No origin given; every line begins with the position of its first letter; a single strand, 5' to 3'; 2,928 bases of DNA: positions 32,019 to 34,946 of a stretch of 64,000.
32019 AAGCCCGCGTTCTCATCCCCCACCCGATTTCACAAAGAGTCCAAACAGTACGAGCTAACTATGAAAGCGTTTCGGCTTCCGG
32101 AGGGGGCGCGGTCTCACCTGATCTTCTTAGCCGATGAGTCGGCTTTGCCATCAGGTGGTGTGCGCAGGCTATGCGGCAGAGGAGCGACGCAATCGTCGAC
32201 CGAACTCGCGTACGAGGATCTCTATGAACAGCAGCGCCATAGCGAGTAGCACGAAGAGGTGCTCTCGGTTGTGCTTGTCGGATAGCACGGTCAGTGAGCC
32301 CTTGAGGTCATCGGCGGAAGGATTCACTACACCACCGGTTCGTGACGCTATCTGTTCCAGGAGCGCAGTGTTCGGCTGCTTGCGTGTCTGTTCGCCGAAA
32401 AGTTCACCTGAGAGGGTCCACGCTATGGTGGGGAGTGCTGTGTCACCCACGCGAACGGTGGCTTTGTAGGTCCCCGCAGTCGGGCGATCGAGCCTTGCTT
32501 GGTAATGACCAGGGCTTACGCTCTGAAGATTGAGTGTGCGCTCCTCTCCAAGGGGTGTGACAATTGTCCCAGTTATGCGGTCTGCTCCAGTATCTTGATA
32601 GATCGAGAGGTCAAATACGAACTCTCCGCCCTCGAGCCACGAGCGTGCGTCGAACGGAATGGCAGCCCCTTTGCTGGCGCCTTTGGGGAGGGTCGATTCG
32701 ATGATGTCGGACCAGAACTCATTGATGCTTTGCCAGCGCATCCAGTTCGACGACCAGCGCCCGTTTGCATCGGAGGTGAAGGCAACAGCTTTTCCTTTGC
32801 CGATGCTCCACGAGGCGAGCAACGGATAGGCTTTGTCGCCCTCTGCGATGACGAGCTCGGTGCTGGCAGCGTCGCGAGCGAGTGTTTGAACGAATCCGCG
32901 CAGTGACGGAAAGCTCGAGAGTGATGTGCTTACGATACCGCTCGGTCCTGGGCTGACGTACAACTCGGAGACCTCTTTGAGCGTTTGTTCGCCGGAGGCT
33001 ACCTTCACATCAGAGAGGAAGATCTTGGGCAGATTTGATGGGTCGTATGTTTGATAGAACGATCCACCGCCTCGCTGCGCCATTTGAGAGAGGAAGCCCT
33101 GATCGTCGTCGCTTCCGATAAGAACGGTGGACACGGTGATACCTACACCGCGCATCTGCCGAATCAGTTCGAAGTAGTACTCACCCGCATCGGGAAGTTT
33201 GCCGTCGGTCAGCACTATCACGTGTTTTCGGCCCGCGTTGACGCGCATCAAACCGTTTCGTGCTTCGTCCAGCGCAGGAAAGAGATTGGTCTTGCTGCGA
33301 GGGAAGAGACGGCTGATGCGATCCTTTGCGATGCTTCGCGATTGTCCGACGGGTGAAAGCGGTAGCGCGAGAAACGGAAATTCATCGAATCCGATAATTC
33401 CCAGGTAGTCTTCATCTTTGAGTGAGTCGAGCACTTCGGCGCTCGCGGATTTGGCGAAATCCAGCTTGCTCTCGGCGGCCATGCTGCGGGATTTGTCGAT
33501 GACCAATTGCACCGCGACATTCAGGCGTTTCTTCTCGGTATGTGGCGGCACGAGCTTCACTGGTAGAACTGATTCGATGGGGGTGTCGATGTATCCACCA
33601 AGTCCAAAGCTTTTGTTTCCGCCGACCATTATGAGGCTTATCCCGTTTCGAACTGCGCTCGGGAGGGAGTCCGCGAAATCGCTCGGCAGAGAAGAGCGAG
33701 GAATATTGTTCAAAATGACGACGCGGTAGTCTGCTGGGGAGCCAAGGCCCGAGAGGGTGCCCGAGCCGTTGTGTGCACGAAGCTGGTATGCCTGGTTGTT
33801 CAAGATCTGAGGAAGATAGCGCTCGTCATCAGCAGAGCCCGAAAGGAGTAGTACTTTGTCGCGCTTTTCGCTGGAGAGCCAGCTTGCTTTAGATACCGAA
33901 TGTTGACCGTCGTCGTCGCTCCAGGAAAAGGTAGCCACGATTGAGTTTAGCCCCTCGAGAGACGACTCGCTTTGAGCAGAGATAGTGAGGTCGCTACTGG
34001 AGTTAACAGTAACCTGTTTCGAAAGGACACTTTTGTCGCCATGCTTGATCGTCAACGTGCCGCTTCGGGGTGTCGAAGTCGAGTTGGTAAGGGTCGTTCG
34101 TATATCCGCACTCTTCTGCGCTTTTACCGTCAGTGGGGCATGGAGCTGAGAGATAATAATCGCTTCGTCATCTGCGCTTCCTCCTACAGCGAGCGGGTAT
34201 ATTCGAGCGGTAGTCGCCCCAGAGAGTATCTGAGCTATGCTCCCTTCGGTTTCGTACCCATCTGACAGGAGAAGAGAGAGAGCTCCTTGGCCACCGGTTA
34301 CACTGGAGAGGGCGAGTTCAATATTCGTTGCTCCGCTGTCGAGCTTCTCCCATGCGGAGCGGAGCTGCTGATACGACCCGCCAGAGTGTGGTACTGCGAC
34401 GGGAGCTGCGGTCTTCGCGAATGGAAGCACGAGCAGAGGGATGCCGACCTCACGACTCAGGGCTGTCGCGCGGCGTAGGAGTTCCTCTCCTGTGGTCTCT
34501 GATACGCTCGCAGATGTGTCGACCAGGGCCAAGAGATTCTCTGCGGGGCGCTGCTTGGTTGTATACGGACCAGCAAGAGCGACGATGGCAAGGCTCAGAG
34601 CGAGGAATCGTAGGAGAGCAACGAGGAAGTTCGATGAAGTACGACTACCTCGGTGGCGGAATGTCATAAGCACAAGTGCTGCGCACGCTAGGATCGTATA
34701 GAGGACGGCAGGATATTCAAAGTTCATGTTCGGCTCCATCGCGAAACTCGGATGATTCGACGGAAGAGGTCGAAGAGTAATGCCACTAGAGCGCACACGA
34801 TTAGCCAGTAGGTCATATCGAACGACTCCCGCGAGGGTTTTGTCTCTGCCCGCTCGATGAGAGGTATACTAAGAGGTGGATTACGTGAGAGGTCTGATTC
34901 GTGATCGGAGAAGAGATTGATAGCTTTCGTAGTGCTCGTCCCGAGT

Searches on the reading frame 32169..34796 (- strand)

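Call 81: search_protein_families(library=ncbifam, proteins=[window:32169-34796:-], max_evalue=0.00001)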
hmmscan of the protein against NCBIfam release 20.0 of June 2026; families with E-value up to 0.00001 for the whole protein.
window:32169-34796:- (875 aa): 2 families
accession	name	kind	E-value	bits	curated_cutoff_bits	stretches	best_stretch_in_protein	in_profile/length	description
TIGR03788.1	marine_srt_targ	equivalog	6.2e-14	51.3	551.65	1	413-587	256-432/629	marine proteobacterial sortase target protein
TIGR02442.1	Cob-chelat-sub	hypoth_equivalog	1.5e-08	33.6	779.45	1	421-539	467-590/641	putative cobaltochelatase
